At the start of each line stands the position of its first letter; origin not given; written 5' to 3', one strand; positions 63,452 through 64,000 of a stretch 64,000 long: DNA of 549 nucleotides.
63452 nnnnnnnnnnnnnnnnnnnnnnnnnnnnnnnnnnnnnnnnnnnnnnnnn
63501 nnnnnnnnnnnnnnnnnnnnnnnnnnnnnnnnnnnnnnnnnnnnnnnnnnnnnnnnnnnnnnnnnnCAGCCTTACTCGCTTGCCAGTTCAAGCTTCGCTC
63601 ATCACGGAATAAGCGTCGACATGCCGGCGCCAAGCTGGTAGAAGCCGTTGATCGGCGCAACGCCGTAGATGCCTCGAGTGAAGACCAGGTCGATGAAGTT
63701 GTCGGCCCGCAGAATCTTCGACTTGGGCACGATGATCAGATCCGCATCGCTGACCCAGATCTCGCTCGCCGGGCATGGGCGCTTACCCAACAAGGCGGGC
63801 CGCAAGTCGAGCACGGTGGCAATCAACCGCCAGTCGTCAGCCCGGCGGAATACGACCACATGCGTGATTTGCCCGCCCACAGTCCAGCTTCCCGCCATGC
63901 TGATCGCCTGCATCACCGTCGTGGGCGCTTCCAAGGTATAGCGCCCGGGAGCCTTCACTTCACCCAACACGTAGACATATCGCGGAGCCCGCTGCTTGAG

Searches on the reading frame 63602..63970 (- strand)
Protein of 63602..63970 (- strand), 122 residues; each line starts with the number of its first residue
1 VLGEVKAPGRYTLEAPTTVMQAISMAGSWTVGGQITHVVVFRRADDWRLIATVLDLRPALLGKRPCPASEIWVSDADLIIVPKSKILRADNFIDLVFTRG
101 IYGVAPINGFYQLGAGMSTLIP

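Call 26: search_protein_families(library=pfam, proteins=[window:63602-63970:-], max_evalue=0.001)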
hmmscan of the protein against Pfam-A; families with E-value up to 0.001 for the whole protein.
window:63602-63970:- (122 aa): 2 families
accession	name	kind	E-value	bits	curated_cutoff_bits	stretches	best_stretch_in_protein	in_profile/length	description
PF10531.15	SLBB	-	2.2e-07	31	27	1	2-43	5-46/55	SLBB domain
PF22461.2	SLBB_2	-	3.3e-05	24.3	27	1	2-52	6-58/79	SLBB domain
